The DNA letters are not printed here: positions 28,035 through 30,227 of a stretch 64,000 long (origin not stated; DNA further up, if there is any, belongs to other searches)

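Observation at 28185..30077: Ubiquitin-conjugating E2 domain fused to an F-box-like motif in one 630-aa polypeptide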

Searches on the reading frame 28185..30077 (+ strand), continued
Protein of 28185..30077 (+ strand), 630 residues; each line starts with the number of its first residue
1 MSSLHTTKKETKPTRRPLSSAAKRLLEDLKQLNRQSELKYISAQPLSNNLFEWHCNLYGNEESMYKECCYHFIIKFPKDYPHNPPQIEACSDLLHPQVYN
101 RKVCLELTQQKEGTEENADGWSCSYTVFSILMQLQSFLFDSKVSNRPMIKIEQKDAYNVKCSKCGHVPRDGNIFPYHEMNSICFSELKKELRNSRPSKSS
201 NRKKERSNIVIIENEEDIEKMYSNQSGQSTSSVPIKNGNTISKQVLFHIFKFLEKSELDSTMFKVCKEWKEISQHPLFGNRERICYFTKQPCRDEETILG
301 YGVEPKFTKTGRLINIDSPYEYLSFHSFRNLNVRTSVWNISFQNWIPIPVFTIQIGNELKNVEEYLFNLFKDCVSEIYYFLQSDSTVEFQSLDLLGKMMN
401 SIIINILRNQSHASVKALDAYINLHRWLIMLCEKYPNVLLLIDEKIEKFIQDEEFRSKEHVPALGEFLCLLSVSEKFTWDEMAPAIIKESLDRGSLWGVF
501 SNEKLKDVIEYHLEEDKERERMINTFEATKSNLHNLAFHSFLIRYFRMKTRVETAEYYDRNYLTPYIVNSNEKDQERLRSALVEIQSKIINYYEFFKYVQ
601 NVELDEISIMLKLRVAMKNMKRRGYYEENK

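Call 62: fold_search(model_id=the predicted structure, library=pdb)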
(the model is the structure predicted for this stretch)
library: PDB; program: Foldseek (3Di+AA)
matches with E <= 10: 712; with E <= 0.001: 336
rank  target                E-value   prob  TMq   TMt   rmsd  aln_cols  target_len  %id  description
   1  4jqu_A                5.8e-07  1.00  0.19  0.67   4.5       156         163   31  Crystal structure of Ubc7p in complex with the U7BR of Cue1p (released 2013-05-29)
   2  2yb6                  7.3e-07  1.00  0.19  0.76   3.0       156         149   25  Native human Rad6 (released 2011-04-20)
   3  6cyo                  8.3e-07  1.00  0.18  0.69   4.9       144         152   28  Crystal structure of human UBE2A (RAD6A) (released 2018-12-12)
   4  5v0r                  1.2e-06  1.00  0.19  0.76   3.0       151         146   31  Crystal structure of ubiquitin-conjugating enzyme from Naegleria fowleri with modified Cys99 (released 2017-03-29)
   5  7uv8_A                1.6e-06  1.00  0.18  0.69   4.4       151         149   24  Rad6-Bre1 Complex (released 2023-01-11)
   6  2cyx_A                1.7e-06  1.00  0.19  0.67   4.2       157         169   25  Structure of human ubiquitin-conjugating enzyme E2 G2 (UBE2G2/UBC7) (released 2006-04-25)
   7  2aak                  1.8e-06  1.00  0.19  0.72   3.5       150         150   25  UBIQUITIN CONJUGATING ENZYME FROM ARABIDOPSIS THALIANA (released 1998-03-18)
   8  6cyr                  2.0e-06  1.00  0.17  0.66   5.0       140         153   28  Crystal structure of the UBE2A variant Q93E (released 2018-12-12)
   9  1q34_A                2.1e-06  1.00  0.19  0.74   3.2       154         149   23  Crystal structures of two UBC (E2) enzymes of the ubiquitin-conjugating system in Caenorhabditis elegans (released 2003-08-05)
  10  8iej_R                2.2e-06  1.00  0.17  0.66   5.7       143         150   26  RNF20-RNF40/hRad6A-Ub/nucleosome complex (released 2023-09-06)
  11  8v0d_B                2.4e-06  1.00  0.20  0.54  12.6       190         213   20  Ubch5B-RING3 of MIB1 fusion structure (released 2024-11-27)
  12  7uvc_A                2.6e-06  1.00  0.18  0.72   4.4       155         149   24  Rad6(P43L)-Bre1 Complex (released 2023-01-11)
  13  8v0d_A                2.6e-06  1.00  0.20  0.56  11.9       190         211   21  Ubch5B-RING3 of MIB1 fusion structure (released 2024-11-27)
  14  2awf                  3.2e-06  1.00  0.17  0.80   2.7       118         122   26  Structure of human Ubiquitin-conjugating enzyme E2 G1 (released 2005-09-20)
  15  6mj9                  3.4e-06  1.00  0.18  0.72   4.0       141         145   34  CRYSTAL STRUCTURE OF UBIQUITIN-CONJUGATING ENZYME FROM NAEGLERIA FOWLERI, APO FORM (released 2018-10-10)
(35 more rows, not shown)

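Call 97: search_solved_structures(query=A4, max_evalue=1e-10, show_alignments=1)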
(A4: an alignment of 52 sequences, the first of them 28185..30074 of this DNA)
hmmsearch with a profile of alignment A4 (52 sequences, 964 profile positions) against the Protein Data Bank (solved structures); distinct sequences matched with E-value up to 1e-10: 275 (the best 60 are shown).
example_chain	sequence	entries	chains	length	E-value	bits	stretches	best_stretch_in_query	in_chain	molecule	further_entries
1jas_A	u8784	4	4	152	1.9e-34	122.3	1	282-418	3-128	UBIQUITIN-CONJUGATING ENZYME E2-17 KDA | UBIQUITIN-CONJUGATING ENZYME E2 B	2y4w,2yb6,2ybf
2oxq_A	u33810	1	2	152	3.5e-34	121.5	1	285-419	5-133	Ubiquitin-conjugating enzyme E2D 1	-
6cyo_A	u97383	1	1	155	4.3e-34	121.1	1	280-418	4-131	Ubiquitin-conjugating enzyme E2 A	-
6cyr_A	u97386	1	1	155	4.6e-34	121.1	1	280-418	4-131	Ubiquitin-conjugating enzyme E2 A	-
8iej_R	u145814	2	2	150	8.7e-34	120.1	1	282-418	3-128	Ubiquitin-conjugating enzyme E2 A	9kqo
5v0r_A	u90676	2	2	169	1.6e-33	119.3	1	278-413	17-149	Ubiquitin-conjugating enzyme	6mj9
3l1y_A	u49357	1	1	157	2.1e-33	118.9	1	276-413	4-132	Ubiquitin-conjugating enzyme E2 D2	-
2aak_A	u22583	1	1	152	2.6e-33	118.6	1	282-413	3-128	UBIQUITIN CONJUGATING ENZYME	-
7w75_A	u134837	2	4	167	4.2e-33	117.9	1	280-413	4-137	Ubiquitin-conjugating enzyme E2 2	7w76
7uv8_A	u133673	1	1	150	5.5e-33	117.5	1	282-413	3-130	Ubiquitin-conjugating enzyme E2 2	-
1ayz_A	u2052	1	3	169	7.7e-33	117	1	282-413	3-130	UBIQUITIN-CONJUGATING ENZYME RAD6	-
7mey_B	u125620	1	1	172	8e-33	117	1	282-413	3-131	Ubiquitin-conjugating enzyme E2 2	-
3oj4_A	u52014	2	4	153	1.1e-32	116.5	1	280-419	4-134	Ubiquitin-conjugating enzyme E2 D1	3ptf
8ieg_R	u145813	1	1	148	1.1e-32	116.4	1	287-413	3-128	Ubiquitin-conjugating enzyme E2 2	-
7mex_B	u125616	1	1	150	1.2e-32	116.4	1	287-413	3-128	Ubiquitin-conjugating enzyme E2 2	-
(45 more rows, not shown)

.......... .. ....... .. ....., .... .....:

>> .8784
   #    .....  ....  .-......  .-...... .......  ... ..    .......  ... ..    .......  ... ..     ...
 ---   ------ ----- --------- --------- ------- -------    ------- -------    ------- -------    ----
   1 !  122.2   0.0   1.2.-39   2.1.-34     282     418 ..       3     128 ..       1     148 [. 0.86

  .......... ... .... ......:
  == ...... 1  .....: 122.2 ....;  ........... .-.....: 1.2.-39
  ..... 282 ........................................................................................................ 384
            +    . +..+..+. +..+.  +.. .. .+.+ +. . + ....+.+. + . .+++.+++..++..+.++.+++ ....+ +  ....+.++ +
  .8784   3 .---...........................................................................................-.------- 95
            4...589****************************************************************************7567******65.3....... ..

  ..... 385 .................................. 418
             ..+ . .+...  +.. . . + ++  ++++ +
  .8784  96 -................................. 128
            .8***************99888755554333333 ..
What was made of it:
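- Closest known: UBR4 hemiRING-UZI E3 module. Same: UBE2A/B are among the best sequence matches of this family's own E2 domain (call 97).
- This is essentially tied with UBE2D1 at 121.5 bits (call 97).
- Tried and rejected: UBE2B/A and UBE2D1 score within 1 bit of each other (call 97).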
